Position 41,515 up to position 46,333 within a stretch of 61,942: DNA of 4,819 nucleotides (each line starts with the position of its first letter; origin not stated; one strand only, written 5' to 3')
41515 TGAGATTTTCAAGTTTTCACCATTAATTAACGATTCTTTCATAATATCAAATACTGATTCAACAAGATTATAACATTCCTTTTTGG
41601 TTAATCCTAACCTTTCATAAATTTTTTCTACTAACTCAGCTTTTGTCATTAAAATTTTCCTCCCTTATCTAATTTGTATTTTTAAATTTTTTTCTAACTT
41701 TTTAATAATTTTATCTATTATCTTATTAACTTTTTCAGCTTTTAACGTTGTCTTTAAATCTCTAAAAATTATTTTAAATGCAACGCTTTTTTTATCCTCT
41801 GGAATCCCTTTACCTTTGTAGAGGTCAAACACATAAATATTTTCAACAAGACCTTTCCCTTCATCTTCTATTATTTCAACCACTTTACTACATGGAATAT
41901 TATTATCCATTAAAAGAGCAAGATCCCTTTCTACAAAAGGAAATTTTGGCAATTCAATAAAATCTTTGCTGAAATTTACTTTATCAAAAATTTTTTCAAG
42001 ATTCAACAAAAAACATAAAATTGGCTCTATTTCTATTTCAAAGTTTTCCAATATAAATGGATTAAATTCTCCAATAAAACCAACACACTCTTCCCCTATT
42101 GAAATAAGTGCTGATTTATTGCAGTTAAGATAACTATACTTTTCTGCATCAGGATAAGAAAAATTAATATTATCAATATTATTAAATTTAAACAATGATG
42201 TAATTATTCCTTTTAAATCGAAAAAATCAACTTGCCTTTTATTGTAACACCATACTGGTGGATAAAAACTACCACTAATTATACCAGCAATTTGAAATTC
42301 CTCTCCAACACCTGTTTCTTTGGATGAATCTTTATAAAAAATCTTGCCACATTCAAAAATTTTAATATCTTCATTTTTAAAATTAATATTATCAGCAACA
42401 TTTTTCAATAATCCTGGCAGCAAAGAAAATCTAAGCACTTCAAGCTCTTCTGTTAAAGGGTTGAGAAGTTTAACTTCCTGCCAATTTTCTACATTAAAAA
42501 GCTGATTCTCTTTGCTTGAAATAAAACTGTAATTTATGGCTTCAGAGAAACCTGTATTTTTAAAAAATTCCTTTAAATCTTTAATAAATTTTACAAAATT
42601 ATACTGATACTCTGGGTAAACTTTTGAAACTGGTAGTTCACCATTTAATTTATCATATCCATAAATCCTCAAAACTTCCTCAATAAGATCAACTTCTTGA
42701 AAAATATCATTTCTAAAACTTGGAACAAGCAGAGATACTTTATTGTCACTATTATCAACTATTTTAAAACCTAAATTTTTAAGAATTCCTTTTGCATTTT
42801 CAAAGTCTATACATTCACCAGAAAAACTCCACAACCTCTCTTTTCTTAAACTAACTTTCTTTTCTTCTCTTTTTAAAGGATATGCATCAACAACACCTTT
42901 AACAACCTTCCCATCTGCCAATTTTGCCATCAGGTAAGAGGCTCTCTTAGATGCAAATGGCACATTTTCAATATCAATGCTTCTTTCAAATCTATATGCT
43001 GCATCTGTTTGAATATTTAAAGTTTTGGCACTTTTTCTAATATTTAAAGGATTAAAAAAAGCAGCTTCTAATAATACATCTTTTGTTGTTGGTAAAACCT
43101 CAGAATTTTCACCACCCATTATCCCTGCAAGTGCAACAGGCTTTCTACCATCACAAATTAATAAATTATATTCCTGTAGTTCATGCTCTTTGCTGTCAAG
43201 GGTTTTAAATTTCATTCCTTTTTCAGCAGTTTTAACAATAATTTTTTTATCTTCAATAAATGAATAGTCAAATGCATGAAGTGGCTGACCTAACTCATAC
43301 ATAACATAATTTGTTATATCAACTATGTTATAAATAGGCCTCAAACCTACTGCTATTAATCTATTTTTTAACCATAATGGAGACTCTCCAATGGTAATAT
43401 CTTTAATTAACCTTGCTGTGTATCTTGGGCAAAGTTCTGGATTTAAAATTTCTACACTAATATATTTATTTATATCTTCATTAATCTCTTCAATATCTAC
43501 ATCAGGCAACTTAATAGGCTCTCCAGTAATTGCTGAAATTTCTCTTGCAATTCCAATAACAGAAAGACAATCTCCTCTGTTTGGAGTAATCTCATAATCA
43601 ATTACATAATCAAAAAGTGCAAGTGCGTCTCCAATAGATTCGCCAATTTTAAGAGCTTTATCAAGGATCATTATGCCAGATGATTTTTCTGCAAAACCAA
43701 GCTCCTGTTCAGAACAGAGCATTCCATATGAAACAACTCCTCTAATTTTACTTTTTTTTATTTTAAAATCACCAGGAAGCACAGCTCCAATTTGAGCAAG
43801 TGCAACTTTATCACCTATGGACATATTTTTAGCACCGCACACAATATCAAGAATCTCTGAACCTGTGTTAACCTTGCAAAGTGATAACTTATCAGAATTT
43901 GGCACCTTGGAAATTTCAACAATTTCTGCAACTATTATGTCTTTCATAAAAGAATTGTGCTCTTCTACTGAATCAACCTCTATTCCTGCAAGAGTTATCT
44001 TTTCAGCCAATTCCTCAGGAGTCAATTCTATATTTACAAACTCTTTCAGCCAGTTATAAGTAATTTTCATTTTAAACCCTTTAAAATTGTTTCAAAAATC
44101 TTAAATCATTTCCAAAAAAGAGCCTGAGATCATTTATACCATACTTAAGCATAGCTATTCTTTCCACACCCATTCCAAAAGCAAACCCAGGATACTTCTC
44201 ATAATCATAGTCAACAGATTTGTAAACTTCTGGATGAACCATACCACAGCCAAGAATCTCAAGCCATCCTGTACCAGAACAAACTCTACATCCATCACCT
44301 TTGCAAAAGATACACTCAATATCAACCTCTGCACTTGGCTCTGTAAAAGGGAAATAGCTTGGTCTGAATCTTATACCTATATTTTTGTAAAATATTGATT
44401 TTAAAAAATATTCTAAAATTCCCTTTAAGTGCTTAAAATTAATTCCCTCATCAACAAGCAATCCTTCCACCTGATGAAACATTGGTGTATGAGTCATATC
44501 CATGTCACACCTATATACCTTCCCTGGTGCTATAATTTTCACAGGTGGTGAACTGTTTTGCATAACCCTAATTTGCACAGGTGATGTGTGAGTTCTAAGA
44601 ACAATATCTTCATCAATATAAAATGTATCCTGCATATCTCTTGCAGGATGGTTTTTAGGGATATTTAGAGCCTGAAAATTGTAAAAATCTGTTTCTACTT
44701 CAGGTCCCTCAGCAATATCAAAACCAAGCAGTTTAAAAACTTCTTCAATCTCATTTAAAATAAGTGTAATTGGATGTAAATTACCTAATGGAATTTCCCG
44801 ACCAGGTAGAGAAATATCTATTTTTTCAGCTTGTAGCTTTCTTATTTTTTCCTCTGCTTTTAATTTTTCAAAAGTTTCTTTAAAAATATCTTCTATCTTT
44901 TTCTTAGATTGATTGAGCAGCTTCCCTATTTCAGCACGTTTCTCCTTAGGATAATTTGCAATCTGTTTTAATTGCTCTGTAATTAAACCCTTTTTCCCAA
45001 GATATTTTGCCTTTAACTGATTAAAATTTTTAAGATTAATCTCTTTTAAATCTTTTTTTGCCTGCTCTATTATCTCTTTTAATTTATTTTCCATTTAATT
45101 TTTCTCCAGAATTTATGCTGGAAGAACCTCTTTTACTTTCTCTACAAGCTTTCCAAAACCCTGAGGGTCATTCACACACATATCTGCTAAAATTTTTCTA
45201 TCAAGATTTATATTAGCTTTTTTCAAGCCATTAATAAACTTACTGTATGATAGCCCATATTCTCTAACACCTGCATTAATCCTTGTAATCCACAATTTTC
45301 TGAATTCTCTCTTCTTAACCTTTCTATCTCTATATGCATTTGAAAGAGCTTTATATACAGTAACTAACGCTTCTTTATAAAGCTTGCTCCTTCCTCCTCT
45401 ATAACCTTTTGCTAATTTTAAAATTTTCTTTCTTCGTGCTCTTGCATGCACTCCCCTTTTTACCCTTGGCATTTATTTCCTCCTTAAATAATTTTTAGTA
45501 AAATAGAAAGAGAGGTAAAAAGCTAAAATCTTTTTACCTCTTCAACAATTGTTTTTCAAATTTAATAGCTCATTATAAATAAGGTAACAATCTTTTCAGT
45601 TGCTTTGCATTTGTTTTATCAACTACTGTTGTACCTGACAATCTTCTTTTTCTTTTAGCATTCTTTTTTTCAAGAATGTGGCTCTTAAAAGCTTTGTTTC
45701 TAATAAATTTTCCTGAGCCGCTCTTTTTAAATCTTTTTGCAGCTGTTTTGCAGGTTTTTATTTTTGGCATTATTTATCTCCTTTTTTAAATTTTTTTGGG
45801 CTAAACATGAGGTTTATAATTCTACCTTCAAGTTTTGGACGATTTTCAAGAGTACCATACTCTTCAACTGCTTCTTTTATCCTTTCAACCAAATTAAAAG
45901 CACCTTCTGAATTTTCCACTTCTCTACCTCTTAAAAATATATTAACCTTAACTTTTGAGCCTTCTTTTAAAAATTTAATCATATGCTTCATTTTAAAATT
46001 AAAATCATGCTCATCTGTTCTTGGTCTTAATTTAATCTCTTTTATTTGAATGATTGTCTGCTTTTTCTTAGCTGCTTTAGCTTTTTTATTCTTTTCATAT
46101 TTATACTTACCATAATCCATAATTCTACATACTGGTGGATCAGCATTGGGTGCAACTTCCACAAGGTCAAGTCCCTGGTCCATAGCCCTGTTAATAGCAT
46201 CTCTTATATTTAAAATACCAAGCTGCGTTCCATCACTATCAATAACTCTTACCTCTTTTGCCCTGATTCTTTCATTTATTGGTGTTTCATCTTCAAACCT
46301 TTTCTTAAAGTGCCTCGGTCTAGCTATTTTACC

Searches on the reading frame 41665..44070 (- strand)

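Call 51: search_protein_families(library=pfam, proteins=[window:41665-44070:-], max_evalue=1e-8)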
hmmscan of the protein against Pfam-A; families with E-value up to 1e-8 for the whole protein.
window:41665-44070:- (801 aa): 5 families
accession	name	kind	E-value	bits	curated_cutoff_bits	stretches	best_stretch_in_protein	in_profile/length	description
PF03483.22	B3_4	-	2.6e-66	222.9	29.3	1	214-385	2-173/174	B3/4 domain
PF17759.6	tRNA_synthFbeta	-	1.3e-50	172.3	22.4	1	479-690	5-213/214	Phenylalanyl tRNA synthetase beta chain CLM domain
PF03147.19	FDX-ACB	-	6.3e-30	103.9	31.1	1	708-801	1-94/94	Ferredoxin-fold anticodon binding domain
PF01588.26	tRNA_bind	-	1.5e-21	76.7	27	1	45-144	1-95/96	Putative tRNA binding domain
PF03484.21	B5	-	2.4e-18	66.5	28.6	1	407-472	2-67/67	tRNA synthetase B5 domain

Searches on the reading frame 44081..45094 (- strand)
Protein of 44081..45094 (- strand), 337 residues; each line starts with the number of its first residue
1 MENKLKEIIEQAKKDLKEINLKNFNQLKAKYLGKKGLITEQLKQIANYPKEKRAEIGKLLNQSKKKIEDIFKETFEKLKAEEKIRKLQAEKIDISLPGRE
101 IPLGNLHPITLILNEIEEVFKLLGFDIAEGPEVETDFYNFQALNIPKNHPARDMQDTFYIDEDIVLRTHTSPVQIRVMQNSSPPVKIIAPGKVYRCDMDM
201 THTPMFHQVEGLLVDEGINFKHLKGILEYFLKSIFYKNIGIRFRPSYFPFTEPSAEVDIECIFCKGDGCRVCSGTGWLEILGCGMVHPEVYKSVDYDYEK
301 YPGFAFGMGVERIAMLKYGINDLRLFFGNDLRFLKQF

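Call 52: search_protein_families(library=pfam, proteins=[window:44081-45094:-], max_evalue=1e-8)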
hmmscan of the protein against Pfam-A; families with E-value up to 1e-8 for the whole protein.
window:44081-45094:- (337 aa): 2 families
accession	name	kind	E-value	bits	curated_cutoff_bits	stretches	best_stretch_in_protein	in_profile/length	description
PF01409.25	tRNA-synt_2d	-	5.1e-106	354.1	19.8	1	91-337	1-246/246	tRNA synthetases class II core domain (F)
PF02912.23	Phe_tRNA-synt_N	-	9.6e-17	61.2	22.3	1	20-87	2-69/69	Aminoacyl tRNA synthetase class II, N-terminal domain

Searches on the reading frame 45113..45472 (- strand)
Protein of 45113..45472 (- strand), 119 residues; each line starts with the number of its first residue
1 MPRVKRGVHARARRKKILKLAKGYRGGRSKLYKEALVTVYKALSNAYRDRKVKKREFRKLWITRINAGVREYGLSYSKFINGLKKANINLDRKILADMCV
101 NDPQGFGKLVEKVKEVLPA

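Call 52: search_protein_families(library=pfam, proteins=[window:45113-45472:-], max_evalue=1e-8)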
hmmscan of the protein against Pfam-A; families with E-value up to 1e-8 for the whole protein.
window:45113-45472:- (119 aa): 1 family
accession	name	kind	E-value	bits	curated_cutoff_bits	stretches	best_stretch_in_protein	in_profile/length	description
PF00453.23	Ribosomal_L20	-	7.4e-47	158.3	30.8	1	3-109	1-107/107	Ribosomal protein L20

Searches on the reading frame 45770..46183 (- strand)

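Call 52: search_protein_families(library=pfam, proteins=[window:45770-46183:-], max_evalue=1e-8)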
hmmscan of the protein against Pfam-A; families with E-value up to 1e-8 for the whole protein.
window:45770-46183:- (137 aa): 2 families
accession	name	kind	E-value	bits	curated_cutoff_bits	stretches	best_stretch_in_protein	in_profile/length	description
PF00707.27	IF3_C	-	1.1e-30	105.9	34.8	1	45-130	1-86/86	Translation initiation factor IF-3, C-terminal domain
PF05198.21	IF3_N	-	2.5e-18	66.4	26.9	1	2-38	34-70/70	Translation initiation factor IF-3, N-terminal domain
